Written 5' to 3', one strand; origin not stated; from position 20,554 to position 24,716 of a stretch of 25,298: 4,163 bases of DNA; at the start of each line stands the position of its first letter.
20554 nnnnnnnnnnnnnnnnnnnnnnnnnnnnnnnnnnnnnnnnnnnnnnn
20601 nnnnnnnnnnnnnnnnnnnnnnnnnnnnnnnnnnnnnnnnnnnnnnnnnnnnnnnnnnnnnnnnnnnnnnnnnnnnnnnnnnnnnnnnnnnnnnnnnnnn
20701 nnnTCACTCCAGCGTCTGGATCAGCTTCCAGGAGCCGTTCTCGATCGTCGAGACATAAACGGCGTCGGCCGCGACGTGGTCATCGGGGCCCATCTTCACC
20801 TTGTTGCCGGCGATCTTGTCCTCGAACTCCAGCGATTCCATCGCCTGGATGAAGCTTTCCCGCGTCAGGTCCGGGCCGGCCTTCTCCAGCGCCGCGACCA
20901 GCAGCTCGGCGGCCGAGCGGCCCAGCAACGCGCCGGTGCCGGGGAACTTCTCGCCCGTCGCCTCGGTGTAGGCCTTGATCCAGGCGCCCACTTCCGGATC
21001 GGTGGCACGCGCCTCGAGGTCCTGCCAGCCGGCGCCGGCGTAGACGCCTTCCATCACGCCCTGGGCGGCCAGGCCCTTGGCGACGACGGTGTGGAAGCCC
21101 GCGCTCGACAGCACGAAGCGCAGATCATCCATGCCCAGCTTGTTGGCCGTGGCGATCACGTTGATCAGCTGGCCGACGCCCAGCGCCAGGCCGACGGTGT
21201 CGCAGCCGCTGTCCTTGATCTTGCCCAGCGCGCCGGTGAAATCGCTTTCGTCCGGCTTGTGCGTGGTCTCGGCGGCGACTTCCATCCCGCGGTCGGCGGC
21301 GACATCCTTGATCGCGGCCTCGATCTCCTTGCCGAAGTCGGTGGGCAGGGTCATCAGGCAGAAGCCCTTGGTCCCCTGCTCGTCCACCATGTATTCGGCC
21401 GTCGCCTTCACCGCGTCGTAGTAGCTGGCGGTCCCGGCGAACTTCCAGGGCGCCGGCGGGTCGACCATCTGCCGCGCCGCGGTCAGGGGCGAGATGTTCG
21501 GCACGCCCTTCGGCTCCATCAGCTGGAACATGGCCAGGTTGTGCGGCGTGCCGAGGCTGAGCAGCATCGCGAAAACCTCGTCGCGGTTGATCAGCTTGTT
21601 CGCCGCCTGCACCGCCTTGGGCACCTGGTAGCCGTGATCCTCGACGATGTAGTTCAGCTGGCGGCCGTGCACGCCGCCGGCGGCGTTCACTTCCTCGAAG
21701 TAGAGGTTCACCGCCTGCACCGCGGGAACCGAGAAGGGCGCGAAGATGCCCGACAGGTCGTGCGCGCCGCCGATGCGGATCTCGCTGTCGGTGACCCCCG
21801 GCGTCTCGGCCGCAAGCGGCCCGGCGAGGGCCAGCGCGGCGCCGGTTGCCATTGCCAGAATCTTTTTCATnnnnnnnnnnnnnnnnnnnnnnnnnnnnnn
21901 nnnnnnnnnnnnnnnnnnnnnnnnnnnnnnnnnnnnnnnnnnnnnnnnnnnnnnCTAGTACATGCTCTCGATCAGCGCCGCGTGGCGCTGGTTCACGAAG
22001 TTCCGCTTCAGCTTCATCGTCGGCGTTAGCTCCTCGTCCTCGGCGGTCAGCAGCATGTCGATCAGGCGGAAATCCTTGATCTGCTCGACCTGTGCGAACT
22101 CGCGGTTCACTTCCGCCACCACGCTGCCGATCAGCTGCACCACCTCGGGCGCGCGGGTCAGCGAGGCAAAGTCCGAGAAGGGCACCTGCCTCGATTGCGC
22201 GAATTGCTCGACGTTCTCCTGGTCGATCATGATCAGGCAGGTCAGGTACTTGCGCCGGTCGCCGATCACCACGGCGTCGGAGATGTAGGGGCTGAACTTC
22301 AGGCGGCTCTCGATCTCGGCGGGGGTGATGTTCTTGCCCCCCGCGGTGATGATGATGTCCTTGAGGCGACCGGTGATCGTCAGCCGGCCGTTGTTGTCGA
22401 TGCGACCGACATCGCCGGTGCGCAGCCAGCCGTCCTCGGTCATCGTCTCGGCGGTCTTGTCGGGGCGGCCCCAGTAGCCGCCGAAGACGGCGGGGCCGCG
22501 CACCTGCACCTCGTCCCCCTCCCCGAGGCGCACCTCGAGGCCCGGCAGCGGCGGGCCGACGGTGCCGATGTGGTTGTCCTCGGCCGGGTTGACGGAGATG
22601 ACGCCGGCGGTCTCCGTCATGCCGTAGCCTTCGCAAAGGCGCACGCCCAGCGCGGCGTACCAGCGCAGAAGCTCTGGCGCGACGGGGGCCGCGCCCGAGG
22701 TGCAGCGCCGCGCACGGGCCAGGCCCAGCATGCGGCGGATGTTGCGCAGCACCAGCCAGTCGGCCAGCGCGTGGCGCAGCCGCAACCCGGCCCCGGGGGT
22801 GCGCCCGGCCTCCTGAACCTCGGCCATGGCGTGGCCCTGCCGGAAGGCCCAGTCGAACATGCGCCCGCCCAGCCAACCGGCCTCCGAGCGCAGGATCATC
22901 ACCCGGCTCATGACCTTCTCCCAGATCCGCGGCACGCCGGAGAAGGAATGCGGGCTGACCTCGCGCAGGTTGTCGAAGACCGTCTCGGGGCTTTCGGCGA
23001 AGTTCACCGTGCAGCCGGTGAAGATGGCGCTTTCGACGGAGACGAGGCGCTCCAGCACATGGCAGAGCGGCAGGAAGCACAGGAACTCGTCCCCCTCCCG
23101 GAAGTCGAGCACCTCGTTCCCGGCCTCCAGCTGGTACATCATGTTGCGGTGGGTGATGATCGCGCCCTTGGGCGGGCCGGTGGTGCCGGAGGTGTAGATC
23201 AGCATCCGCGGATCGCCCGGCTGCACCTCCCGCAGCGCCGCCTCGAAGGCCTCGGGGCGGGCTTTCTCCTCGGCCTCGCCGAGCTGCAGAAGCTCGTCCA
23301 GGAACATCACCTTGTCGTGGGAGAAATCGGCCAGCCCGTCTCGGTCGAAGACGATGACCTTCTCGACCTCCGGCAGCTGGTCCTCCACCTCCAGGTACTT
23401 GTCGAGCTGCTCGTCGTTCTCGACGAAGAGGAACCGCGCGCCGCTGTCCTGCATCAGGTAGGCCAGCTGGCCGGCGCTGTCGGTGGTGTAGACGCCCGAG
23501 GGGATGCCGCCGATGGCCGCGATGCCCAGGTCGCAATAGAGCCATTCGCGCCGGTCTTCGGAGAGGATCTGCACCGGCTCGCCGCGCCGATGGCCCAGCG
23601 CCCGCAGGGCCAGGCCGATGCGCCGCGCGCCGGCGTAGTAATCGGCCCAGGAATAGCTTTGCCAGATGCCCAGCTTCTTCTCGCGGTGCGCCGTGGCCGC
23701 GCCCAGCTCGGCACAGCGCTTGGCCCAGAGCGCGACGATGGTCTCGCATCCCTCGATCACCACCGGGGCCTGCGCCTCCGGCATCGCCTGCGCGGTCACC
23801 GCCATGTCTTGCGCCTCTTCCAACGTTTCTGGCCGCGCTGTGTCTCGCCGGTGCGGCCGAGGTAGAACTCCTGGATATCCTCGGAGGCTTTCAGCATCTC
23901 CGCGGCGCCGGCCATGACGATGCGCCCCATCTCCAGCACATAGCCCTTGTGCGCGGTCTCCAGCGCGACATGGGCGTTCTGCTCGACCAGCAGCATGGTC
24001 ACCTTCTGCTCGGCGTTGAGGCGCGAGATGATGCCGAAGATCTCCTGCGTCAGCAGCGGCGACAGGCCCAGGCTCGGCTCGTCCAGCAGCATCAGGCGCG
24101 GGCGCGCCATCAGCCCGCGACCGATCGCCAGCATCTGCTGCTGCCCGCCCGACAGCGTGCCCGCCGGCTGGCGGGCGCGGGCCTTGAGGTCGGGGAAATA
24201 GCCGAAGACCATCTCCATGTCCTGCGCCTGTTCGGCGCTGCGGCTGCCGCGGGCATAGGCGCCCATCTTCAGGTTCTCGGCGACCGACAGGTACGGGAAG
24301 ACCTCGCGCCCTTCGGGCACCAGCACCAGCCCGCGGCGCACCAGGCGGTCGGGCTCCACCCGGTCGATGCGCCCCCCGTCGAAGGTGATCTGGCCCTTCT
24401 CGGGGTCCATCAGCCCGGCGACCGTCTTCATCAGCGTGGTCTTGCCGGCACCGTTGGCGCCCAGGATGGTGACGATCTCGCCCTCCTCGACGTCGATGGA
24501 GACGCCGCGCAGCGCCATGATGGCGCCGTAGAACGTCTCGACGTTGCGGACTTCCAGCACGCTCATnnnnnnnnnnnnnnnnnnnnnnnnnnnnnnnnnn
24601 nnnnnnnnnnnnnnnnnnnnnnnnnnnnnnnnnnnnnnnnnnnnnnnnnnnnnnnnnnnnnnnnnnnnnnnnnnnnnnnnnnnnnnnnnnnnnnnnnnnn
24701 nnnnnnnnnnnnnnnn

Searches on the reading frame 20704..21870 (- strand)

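Call 10: search_protein_families(library=pfam, proteins=[window:20704-21870:-], max_evalue=0.0001)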
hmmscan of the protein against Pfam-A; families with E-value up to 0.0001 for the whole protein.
window:20704-21870:- (388 aa): 3 families
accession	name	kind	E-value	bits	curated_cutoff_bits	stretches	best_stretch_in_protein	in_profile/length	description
PF13458.12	Peripla_BP_6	-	3.6e-72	244.3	31.7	1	30-379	1-342/343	Periplasmic binding protein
PF13433.12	Peripla_BP_5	-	2.2e-15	57.1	27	1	31-102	1-72/363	Periplasmic binding protein domain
PF01094.35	ANF_receptor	-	1.7e-07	31.1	25.4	1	52-255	4-212/353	Receptor family ligand binding region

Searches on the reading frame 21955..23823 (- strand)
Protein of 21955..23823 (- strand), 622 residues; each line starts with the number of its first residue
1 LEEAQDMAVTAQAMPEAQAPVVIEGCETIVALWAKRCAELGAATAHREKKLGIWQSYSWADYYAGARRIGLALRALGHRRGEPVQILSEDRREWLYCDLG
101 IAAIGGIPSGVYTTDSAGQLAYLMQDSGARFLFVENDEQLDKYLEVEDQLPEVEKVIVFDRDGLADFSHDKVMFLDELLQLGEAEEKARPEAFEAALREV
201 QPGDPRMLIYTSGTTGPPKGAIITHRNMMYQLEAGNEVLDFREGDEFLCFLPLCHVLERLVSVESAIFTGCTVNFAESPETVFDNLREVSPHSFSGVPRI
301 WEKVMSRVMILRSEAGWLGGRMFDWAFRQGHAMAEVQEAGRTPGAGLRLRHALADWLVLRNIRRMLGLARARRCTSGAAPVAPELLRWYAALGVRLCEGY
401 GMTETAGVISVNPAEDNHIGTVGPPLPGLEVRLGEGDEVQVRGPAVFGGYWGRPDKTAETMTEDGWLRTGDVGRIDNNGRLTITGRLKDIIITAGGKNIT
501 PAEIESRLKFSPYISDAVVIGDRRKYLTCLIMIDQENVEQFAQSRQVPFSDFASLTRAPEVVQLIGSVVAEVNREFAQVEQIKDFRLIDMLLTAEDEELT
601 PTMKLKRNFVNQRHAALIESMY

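Call 10: search_protein_families(library=pfam, proteins=[window:21955-23823:-], max_evalue=0.0001)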
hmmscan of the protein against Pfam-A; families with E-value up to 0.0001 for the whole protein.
window:21955-23823:- (622 aa): 2 families
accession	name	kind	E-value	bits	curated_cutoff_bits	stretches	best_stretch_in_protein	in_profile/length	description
PF00501.34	AMP-binding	-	1.3e-69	235.3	29.9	1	43-451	11-384/384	AMP-binding enzyme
PF23562.2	AMP-binding_C_3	-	1e-10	42.5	20.8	1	489-622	2-120/124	AMP-binding enzyme C-terminal domain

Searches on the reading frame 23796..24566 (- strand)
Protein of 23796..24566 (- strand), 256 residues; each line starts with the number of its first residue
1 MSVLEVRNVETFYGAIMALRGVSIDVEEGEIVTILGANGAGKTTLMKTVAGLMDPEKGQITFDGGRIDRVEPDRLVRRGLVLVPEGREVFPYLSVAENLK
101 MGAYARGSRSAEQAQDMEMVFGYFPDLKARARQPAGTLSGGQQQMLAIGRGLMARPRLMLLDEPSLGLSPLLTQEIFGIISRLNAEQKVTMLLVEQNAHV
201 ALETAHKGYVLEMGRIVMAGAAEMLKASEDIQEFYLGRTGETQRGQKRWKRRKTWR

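Call 10: search_protein_families(library=pfam, proteins=[window:23796-24566:-], max_evalue=0.0001)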
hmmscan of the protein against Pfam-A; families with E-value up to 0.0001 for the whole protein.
window:23796-24566:- (256 aa): 3 families
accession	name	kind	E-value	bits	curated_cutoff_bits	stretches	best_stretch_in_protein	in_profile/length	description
PF00005.33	ABC_tran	-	3.6e-32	112.3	25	1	19-165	1-136/137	ABC transporter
PF13304.12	AAA_21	-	4.4e-09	37.3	27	0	132-185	232-287/304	AAA domain, putative AbiEii toxin, Type IV TA system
PF13555.12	AAA_29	-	8.5e-05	22.7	27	0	21-62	14-54/61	P-loop containing region of AAA domain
